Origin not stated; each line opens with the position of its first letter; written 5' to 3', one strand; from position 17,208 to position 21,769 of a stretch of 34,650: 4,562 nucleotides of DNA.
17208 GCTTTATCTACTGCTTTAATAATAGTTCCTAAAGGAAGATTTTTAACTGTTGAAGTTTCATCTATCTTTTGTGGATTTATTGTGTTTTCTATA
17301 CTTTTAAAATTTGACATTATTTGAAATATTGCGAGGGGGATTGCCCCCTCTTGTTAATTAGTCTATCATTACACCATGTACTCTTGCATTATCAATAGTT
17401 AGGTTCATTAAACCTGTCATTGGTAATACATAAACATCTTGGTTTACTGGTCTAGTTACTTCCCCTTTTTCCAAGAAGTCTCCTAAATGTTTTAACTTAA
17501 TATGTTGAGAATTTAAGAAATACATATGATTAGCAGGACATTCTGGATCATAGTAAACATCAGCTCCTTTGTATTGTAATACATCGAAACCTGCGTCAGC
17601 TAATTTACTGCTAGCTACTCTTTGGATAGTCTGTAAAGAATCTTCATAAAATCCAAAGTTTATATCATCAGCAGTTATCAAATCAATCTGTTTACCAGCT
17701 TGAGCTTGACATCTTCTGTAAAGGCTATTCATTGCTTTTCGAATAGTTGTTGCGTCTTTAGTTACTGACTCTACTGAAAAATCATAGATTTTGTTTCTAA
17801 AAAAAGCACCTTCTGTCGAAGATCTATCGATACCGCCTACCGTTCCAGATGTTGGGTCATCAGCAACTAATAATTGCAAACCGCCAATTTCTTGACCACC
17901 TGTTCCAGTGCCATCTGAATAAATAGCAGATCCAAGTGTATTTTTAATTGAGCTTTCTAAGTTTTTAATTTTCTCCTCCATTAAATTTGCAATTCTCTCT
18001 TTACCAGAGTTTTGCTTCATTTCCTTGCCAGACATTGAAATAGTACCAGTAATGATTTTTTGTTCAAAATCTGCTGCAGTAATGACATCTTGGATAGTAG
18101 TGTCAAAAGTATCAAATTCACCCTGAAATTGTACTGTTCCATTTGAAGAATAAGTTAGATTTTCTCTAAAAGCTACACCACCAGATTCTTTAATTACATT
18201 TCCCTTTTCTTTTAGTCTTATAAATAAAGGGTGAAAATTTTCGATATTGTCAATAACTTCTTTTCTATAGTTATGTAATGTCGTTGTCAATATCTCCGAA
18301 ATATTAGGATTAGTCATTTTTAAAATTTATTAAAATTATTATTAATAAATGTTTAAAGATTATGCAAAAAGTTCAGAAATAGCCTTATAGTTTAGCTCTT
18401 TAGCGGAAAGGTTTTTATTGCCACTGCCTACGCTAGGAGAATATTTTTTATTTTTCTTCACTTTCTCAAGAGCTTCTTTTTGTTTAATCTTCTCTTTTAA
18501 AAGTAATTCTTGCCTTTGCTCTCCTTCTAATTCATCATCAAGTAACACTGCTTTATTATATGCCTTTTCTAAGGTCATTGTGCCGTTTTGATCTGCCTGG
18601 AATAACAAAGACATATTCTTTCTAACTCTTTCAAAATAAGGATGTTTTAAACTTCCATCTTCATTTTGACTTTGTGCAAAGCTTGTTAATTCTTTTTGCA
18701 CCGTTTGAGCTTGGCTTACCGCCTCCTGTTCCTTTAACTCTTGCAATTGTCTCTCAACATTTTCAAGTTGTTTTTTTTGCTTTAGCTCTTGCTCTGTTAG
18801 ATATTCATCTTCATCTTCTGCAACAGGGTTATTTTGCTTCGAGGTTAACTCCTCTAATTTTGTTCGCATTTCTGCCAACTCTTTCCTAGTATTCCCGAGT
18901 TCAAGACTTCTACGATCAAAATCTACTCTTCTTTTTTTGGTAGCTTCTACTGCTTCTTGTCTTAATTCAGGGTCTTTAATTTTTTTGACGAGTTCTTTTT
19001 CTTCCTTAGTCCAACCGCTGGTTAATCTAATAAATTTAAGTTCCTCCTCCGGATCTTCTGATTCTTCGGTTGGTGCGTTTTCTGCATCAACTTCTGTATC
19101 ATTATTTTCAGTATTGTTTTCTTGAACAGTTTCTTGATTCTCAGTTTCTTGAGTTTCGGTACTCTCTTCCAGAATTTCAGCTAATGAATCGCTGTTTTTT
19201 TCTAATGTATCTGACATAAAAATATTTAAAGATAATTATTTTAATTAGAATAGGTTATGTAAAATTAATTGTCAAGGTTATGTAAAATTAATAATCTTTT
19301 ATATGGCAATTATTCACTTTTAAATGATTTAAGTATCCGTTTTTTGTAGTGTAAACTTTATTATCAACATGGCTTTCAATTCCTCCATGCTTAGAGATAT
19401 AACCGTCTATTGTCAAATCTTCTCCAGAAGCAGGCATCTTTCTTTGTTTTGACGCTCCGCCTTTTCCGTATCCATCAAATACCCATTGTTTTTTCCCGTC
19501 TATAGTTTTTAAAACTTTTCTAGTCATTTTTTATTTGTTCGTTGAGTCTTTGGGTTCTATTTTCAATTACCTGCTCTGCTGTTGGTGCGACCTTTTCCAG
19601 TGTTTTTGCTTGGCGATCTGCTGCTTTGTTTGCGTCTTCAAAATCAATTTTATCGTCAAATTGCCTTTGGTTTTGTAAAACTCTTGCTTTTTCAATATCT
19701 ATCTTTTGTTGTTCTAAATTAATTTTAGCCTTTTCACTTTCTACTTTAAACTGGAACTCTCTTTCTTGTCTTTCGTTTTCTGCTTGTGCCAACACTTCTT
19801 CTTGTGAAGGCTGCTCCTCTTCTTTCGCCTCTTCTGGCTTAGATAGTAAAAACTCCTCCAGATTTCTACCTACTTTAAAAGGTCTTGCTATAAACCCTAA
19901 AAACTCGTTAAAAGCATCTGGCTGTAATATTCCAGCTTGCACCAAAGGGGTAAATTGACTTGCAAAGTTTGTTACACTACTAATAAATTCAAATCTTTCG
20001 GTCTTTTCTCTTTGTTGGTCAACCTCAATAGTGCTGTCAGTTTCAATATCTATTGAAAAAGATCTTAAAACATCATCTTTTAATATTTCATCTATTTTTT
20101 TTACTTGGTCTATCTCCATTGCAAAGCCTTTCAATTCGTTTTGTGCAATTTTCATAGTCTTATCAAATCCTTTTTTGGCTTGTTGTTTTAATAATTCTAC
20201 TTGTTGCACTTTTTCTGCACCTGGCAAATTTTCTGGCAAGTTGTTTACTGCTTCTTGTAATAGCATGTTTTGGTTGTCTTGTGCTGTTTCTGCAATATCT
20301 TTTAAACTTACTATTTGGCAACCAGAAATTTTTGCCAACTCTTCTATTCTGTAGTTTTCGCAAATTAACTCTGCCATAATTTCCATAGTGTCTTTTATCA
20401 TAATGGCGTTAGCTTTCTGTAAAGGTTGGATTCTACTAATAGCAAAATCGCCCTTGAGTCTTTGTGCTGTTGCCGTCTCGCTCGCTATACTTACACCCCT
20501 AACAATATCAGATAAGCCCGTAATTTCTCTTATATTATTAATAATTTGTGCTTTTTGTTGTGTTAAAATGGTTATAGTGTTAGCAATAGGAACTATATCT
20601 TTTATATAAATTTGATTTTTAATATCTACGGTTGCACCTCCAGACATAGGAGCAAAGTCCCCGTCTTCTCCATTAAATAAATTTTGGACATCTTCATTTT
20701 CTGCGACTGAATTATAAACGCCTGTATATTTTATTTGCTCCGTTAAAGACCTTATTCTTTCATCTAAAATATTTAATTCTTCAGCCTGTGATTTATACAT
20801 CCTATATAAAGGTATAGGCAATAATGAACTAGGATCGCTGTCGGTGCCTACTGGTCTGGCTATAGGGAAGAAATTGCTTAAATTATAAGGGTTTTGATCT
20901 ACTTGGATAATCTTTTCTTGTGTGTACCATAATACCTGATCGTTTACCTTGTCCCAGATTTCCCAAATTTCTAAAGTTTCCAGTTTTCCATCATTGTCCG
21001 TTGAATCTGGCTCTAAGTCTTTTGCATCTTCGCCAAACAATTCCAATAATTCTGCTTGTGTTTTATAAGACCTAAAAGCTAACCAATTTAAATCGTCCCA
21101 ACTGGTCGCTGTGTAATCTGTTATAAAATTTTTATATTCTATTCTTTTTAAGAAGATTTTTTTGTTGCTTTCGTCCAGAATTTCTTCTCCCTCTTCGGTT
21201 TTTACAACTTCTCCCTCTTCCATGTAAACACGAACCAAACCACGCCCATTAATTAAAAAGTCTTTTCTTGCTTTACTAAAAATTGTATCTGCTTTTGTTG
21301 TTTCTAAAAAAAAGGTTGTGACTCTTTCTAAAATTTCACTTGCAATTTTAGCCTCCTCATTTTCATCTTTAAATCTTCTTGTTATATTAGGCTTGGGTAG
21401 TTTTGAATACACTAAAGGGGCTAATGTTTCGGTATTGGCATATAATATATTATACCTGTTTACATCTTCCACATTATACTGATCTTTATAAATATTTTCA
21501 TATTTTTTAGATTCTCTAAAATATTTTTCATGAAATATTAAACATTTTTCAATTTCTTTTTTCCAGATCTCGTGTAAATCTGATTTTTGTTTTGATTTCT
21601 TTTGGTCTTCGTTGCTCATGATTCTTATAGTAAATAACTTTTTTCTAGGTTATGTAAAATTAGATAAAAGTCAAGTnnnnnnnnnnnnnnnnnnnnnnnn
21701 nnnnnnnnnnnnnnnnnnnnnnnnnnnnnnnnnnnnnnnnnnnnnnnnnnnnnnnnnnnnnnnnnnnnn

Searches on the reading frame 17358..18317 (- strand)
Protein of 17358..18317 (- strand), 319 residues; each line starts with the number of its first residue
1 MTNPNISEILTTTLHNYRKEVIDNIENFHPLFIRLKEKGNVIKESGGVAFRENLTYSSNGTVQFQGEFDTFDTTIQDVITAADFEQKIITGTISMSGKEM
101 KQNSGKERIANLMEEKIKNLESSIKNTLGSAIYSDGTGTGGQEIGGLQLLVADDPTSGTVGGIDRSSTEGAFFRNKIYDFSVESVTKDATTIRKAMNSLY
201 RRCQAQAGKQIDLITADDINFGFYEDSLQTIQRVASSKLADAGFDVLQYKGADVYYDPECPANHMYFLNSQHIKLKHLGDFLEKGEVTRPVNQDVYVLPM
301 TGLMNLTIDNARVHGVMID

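Call 12: search_protein_families(library=phrogs, proteins=[window:17358-18317:-], max_evalue=0.001)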
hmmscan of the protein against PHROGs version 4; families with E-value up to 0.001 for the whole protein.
window:17358-18317:- (319 aa): 2 families
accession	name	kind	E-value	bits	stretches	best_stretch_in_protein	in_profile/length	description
phrog_9953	-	head and packaging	1.2e-75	256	1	1-318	4-327/329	major head protein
phrog_14242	-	head and packaging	7.6e-07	29.2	1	202-281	266-345/396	major head protein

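Call 73: search_dna_similar(query=window:17361-18317:-, collection=phages, mode=protein, max_rows=12)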
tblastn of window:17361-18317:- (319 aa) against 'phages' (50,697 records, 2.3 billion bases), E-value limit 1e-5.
Records with a match: 11; places in all: 11; records where one place covers at least 80% of the query: 11.
Best place of each record, by identity: <60% 11.
By first word of the organism name: Myxococcus 3; Bacteriophage 2; Bradyrhizobium 1; Stenotrophomonas 1; Ruegeria 1; Caudoviricetes 1; Microcystis 1; Rhizobium 1.
By host as written in the record: - 3; Myxococcus xanthus strain DK883 2; Bradyrhizobium japonicum S10J 1; Myxococcus xanthus 1; Stenotrophomonas maltophilia 1207 1; Ruegeria mobilis 1; Microcystis wesenbergii 1; Rhizobium phaseoli I3_18 1.
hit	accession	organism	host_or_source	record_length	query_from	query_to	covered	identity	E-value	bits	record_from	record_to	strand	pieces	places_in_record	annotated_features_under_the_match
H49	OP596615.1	Bradyrhizobium phage ppBjS10J-1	Bradyrhizobium japonicum S10J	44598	1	317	99%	38.5%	3e-52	190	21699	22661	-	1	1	major capsid protein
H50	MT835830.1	Bacteriophage sp.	human fecal samples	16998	1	319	100%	36.0%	2e-46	173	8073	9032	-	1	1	record has no annotation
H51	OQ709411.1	Myxococcus phage Mx9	Myxococcus xanthus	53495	1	318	100%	34.5%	6e-43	163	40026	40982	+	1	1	putative major capsid protein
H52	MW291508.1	Stenotrophomonas phage BUCT555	Stenotrophomonas maltophilia 1207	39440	1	317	99%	34.0%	9e-41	157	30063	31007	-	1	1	major capsid protein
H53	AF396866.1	Myxococcus phage Mx8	Myxococcus xanthus strain DK883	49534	1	318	100%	33.2%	2e-38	150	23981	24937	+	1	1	major virion structural protein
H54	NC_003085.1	Myxococcus phage Mx8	Myxococcus xanthus strain DK883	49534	1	318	100%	33.2%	2e-38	150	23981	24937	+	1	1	major head protein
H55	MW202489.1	Bacteriophage sp.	Manatee Spring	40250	1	317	99%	32.9%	1e-44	168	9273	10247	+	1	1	major virion structural protein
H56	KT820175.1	Ruegeria phage 45A6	Ruegeria mobilis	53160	1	319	100%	30.7%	1e-21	101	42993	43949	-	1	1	hypothetical protein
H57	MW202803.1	Caudoviricetes sp.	Manatee Spring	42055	9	316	97%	27.7%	2e-17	89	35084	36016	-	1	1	major capsid protein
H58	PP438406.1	Microcystis phage Mwe-JY13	Microcystis wesenbergii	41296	2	318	99%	25.9%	5e-15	82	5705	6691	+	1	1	major head protein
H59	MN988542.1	Rhizobium phage RHph_I3_18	Rhizobium phaseoli I3_18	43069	8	319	98%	24.9%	2e-10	68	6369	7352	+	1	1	hypothetical protein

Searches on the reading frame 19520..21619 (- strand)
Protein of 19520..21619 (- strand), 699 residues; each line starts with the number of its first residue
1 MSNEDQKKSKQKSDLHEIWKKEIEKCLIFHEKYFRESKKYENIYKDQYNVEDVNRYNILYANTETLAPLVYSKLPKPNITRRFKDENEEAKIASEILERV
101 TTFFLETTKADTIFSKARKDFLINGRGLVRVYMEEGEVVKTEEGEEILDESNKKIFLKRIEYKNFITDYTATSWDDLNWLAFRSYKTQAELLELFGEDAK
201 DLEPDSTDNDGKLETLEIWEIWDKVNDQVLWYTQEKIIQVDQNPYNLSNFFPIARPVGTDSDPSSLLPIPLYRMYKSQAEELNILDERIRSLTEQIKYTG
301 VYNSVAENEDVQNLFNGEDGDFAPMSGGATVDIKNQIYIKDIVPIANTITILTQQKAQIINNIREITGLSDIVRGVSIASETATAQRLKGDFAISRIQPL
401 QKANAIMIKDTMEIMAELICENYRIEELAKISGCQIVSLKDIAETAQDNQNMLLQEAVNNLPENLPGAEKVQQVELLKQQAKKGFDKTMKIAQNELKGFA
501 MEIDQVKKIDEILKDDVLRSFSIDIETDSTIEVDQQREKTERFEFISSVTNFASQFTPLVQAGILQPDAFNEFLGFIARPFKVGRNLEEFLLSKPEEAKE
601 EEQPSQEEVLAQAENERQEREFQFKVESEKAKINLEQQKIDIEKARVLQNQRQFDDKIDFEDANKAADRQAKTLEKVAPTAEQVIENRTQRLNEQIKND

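Call 12: search_protein_families(library=phrogs, proteins=[window:19520-21619:-], max_evalue=0.001)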
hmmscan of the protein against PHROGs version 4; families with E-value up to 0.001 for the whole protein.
window:19520-21619:- (699 aa): 1 family
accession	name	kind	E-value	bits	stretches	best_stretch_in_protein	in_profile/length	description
phrog_12082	-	head and packaging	1.5e-116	391.6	1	6-672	11-697/715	portal protein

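Call 37: search_dna_similar(query=window:19523-21619:-, collection=phages, mode=protein, max_rows=15)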
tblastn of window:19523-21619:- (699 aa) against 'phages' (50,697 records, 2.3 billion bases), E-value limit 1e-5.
Records with a match: 51; places in all: 51; records where one place covers at least 80% of the query: 44.
Best place of each record, by identity: <60% 51.
By first word of the organism name: Brucella 41; Myxococcus 3; Bacteriophage 2; Rhizobium 1; Stenotrophomonas 1; Bradyrhizobium 1; Microcystis 1; Ruegeria 1.
By host as written in the record: Brucella abortus S19 14; Brucella sp. 6; Brucella abortus 141 5; Brucella abortus 4; Brucella melitensis 16M 2; brucella abortus 141 2; Brucella abortus 544 2; - 2; and 13 more.
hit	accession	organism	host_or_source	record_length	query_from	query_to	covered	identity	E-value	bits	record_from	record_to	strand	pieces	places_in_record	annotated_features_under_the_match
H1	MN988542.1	Rhizobium phage RHph_I3_18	Rhizobium phaseoli I3_18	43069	21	588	81%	29.0%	3e-55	211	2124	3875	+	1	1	hypothetical protein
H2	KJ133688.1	Brucella phage 02_19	Brucella abortus S19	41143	19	591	82%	25.3%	2e-54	208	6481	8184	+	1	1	putative portal protein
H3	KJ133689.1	Brucella phage 02_141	Brucella abortus 141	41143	19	591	82%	25.3%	2e-54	208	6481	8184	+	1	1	putative portal protein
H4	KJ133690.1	Brucella phage 11sa_19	Brucella abortus S19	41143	19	591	82%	25.3%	2e-54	208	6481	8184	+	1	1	putative portal protein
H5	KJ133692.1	Brucella phage 110_19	Brucella abortus S19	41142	19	591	82%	25.3%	2e-54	208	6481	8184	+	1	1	putative portal protein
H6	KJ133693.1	Brucella phage 110_141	Brucella abortus 141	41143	19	591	82%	25.3%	2e-54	208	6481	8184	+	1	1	putative portal protein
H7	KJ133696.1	Brucella phage 177_19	Brucella abortus S19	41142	19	591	82%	25.3%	2e-54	208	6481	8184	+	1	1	putative portal protein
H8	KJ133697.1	Brucella phage 177_141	Brucella abortus S19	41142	19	591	82%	25.3%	2e-54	208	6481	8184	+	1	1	putative portal protein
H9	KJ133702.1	Brucella phage 1066_19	Brucella abortus S19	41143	19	591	82%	25.3%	2e-54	208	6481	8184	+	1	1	putative portal protein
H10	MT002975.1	Brucella phage EF4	Brucella abortus S19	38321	19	591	82%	25.3%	5e-54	207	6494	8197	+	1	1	putative portal protein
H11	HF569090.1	Brucella phage R/C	Brucella sp.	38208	19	591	82%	25.3%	5e-54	207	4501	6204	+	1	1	R/C_ORF07: putative portal protein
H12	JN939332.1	Brucella phage Pr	Brucella melitensis 16M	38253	19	591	82%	25.3%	5e-54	207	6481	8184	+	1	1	putative portal protein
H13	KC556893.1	Brucella phage Bk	Brucella melitensis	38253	19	591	82%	25.3%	5e-54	207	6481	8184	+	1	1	putative portal protein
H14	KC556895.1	Brucella phage R/C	Brucella canis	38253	19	591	82%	25.3%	5e-54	207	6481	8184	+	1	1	putative portal protein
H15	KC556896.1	Brucella phage S708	Brucella suis S708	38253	19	591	82%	25.3%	5e-54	207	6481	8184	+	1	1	putative portal protein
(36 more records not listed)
